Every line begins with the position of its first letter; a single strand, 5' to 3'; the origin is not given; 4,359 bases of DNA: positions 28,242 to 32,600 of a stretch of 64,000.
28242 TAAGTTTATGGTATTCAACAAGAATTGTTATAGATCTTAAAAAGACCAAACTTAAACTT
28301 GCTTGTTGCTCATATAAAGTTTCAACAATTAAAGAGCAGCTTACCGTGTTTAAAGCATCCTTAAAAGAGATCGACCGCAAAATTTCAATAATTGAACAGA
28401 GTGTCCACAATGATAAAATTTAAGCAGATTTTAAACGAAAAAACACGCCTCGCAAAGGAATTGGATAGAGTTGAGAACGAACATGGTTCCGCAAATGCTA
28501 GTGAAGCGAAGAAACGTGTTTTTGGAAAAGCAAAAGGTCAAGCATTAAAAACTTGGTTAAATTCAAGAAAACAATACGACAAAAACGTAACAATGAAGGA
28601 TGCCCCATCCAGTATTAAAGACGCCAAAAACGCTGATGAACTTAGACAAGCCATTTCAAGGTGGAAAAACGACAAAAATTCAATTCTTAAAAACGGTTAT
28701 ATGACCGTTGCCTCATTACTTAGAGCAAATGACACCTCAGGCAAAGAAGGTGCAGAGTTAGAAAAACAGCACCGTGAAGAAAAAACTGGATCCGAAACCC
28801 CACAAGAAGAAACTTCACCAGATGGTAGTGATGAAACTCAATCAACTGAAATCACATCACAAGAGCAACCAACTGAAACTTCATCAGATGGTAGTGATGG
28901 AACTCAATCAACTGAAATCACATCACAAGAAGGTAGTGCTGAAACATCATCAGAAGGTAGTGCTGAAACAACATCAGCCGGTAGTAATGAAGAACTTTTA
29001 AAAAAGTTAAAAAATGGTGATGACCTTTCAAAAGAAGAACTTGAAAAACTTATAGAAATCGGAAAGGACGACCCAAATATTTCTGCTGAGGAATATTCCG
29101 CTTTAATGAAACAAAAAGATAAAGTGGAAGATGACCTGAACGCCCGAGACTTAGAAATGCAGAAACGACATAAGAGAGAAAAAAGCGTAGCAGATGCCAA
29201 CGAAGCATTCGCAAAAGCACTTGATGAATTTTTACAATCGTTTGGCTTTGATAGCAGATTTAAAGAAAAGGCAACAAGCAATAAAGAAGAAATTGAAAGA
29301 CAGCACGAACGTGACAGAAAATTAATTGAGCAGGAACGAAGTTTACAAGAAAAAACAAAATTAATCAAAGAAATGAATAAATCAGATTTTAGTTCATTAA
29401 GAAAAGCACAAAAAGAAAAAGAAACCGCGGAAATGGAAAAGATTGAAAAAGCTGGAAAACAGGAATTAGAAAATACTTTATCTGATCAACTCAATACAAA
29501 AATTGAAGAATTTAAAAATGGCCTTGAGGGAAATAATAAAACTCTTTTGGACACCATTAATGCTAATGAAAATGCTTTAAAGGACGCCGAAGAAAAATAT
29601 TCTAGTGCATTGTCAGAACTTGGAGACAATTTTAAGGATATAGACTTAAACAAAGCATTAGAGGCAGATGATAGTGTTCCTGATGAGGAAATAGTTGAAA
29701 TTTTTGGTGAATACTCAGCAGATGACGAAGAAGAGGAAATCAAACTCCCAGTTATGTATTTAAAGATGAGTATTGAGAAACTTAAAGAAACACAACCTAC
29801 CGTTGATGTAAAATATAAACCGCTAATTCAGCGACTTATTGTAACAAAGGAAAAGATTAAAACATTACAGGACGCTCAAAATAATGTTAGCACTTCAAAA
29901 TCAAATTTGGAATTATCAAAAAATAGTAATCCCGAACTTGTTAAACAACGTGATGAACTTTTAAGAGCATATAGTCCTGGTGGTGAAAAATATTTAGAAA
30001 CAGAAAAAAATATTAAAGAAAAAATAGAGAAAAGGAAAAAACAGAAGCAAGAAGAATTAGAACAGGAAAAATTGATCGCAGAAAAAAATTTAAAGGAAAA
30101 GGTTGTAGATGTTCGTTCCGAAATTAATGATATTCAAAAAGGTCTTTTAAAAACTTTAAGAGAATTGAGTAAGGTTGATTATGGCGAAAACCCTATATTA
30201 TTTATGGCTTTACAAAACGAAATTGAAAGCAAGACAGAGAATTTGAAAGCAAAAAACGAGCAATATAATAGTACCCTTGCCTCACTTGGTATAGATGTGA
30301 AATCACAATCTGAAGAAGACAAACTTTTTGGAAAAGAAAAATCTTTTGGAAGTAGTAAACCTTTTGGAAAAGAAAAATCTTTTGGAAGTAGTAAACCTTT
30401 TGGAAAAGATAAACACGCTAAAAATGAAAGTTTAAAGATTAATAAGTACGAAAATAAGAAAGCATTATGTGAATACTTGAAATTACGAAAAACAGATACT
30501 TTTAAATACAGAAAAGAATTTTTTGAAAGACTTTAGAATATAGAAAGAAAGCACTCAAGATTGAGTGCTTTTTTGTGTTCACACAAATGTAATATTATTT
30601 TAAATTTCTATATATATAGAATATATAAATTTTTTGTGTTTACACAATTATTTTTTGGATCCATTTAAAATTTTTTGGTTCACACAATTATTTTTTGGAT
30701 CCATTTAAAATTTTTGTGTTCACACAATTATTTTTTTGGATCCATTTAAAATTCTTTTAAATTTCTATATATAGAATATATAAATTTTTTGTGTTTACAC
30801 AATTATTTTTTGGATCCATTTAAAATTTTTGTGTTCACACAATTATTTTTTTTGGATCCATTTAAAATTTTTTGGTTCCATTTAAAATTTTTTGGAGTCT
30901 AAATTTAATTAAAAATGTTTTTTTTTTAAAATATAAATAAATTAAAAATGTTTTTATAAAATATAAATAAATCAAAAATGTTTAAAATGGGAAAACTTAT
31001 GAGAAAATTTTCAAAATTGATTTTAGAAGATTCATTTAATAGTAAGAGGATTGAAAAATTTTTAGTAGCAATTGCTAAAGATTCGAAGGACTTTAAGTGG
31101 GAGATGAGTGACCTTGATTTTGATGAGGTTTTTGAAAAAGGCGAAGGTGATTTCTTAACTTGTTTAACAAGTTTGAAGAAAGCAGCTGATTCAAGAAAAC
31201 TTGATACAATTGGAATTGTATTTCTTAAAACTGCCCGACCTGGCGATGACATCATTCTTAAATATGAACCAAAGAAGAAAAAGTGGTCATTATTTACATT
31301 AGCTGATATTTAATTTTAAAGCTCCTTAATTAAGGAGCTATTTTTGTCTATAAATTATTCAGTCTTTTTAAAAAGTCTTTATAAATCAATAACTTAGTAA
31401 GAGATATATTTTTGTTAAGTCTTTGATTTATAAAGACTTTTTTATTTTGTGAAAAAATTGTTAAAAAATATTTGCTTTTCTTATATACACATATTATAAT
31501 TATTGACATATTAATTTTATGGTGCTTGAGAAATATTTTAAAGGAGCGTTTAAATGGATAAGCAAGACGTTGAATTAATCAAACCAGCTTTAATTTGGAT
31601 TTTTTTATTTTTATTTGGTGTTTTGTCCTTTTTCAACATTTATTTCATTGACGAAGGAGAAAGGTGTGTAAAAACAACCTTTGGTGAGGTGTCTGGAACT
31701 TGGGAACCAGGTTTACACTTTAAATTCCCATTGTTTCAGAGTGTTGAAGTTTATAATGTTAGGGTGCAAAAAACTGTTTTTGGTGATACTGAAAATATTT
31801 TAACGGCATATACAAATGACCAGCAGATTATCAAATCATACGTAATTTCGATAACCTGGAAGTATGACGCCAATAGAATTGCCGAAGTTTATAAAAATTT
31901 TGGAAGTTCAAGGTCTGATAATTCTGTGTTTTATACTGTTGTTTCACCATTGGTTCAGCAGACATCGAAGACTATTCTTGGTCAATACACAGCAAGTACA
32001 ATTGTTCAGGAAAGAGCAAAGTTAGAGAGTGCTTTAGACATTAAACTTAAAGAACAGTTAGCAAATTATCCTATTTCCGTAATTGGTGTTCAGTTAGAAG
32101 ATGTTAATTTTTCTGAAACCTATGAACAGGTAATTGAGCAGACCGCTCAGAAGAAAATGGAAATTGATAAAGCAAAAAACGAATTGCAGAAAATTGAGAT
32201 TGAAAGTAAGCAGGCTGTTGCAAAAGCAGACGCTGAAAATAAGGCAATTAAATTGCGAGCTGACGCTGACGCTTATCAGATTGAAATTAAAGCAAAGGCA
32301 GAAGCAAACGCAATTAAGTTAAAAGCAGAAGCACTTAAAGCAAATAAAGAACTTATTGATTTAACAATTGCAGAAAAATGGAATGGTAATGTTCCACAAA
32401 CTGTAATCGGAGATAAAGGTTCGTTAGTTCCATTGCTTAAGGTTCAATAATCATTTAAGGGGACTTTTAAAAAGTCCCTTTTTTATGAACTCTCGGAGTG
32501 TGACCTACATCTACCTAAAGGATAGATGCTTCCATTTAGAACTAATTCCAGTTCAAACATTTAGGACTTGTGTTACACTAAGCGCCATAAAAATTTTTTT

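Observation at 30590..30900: Arrays of a roughly 40-bp direct repeat containing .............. at five intergenic sites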

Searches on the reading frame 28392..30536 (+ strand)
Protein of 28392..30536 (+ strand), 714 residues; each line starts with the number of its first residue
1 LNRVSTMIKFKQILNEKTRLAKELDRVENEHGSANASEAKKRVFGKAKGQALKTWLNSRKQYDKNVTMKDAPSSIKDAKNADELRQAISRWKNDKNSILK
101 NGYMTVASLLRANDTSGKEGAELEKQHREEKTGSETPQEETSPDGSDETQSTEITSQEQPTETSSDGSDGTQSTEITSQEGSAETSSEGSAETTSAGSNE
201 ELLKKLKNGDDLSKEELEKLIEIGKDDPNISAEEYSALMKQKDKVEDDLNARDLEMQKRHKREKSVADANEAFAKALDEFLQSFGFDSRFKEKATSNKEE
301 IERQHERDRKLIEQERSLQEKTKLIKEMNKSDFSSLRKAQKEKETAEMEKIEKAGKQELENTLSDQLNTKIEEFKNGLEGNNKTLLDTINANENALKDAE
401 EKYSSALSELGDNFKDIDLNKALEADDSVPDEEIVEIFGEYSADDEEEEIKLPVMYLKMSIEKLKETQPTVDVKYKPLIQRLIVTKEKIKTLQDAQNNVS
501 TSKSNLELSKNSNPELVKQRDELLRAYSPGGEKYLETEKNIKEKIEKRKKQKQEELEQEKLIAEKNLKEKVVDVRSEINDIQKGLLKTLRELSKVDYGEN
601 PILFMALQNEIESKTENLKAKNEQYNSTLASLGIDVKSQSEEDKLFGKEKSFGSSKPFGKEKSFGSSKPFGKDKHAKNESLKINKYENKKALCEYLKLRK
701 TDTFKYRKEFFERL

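Call 12: search_protein_families(library=phrogs, proteins=[window:28392-30536:+])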
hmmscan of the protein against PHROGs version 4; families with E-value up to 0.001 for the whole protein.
window:28392-30536:+ (714 aa): 0 families

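Call 13: search_protein_families(library=pfam, proteins=[window:28392-30536:+])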
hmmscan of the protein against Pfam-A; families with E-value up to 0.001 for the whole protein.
window:28392-30536:+ (714 aa): 0 families

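Call 39: find_related_loci(query=window:28392-30536:+, collection=viral_contigs, flank=4000)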
Query window:28392-30536:+ (714 aa) in viral_contigs; peptide patterns used: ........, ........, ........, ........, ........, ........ (x = any residue, [..] = any of these).
49 stretches matched a pattern, but none encodes a relative of the query by tblastn (E <= 1e-3).

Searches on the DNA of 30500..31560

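Call 111: search_rna_families(source=window, start=30500, end=31560, threshold=evalue, max_evalue=1)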
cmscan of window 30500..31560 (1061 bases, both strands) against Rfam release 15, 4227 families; matches with E-value up to 1: 4.
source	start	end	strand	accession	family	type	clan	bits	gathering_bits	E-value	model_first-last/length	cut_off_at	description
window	30517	30581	+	RF02425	SpF01_sRNA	Gene; sRNA;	-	27.6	55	0.19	1-80/80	no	Streptococcus sRNA SpF01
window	31310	31378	-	RF02371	PyrG_leader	Cis-reg; leader;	-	27.2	65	0.33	1-78/78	no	PyrG leader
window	31274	31347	+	RF01859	Phe_leader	Cis-reg; leader;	-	26.5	55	0.059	1-125/125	no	Phenylalanine leader peptide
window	31276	31350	+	RF02898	AaHKsRNA20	Gene; sRNA;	-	22.9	43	0.64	1-77/77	no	Aggregatibacter sRNA 20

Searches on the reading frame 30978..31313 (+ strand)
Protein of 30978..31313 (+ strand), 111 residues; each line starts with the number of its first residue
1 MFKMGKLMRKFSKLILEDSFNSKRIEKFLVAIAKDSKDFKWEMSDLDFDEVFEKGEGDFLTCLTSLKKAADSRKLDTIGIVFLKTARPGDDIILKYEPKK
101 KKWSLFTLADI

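Call 65: find_encoding_contigs(protein=window:30978-31313:+, flank=3000, max_places=10)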
Protein window:30978-31313:+ (111 aa): no gene with exactly this product is on record in the collection.

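Call 73: search_protein_families(library=pfam, max_evalue=0.01, proteins=[window:30978-31313:+])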
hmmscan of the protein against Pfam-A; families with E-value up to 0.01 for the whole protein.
window:30978-31313:+ (111 aa): 0 families

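Call 74: search_protein_families(library=phrogs, max_evalue=0.001, proteins=[window:30978-31313:+])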
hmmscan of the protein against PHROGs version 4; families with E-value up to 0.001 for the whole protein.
window:30978-31313:+ (111 aa): 0 families

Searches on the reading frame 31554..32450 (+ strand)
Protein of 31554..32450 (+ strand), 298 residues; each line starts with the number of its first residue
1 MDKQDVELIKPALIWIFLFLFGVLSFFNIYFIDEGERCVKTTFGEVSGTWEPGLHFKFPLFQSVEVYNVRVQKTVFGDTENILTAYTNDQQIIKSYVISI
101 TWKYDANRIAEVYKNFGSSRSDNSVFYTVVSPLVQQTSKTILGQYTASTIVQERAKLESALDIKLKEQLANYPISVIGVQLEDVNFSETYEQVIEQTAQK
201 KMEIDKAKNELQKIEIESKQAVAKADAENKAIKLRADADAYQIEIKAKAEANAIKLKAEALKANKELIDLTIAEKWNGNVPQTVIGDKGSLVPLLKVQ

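Call 40: find_related_loci(query=window:31554-32450:+, collection=viral_contigs, flank=4000)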
Query window:31554-32450:+ (298 aa) in viral_contigs; peptide patterns used: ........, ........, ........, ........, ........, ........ (x = any residue, [..] = any of these).
44 stretches matched a pattern, but none encodes a relative of the query by tblastn (E <= 1e-3).

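Call 73: search_protein_families(library=pfam, max_evalue=0.01, proteins=[window:31554-32450:+])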
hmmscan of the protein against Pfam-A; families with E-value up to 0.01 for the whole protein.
window:31554-32450:+ (298 aa): 1 family
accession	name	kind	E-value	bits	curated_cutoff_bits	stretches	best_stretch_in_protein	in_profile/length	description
PF01145.31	Band_7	-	6.8e-31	108.1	23.6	1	32-213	3-174/176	SPFH domain / Band 7 family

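Call 74: search_protein_families(library=phrogs, max_evalue=0.001, proteins=[window:31554-32450:+])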
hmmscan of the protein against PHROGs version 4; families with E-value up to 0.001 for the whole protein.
window:31554-32450:+ (298 aa): 3 families
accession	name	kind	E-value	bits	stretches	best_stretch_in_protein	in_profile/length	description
phrog_200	-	other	9.3e-50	170.8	1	13-295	84-357/379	lipoprotein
phrog_38808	-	unknown function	1e-10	42.8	1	239-285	11-57/68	-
phrog_11908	-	unknown function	4.6e-08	33.3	0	166-233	225-292/430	-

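Call 77: find_encoding_contigs(protein=window:31554-32450:+, flank=4000, max_places=10)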
Protein window:31554-32450:+ (298 aa): 8 contigs read that carry it; 8 places shown.
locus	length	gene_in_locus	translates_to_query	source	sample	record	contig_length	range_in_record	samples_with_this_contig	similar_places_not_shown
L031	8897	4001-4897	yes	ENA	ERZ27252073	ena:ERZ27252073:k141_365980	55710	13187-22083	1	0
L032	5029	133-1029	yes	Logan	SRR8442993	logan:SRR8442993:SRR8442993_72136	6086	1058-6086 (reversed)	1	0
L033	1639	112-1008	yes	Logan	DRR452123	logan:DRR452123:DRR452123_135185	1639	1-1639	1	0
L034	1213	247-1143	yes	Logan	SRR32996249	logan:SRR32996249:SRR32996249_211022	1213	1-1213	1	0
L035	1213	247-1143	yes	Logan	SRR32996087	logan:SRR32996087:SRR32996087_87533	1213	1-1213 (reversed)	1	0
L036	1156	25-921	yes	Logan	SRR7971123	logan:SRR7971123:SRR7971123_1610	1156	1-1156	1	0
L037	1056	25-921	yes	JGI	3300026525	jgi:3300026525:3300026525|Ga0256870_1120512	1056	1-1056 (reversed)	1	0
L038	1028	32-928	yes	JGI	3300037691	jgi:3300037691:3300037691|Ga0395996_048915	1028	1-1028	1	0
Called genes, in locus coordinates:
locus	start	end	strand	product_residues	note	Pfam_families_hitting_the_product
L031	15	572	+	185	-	PF02945:Endonuclease_7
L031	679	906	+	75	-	-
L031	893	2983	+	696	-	-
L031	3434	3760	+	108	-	-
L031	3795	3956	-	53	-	-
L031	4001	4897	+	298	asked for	PF01145:Band_7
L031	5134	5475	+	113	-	-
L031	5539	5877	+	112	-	-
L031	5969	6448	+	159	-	PF00149:Metallophos (weak), PF12850:Metallophos_2 (faint)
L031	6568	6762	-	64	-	-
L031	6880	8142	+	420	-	PF01079:Hint (faint), PF07591:PT-HINT, PF14623:Vint (weak), PF14890:Intein_splicing (weak)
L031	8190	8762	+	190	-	-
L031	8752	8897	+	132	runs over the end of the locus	-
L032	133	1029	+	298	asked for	PF01145:Band_7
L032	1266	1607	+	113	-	-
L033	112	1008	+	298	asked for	PF01145:Band_7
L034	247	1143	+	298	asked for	PF01145:Band_7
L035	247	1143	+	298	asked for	PF01145:Band_7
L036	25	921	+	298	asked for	PF01145:Band_7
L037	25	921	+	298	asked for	PF01145:Band_7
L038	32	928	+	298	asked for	PF01145:Band_7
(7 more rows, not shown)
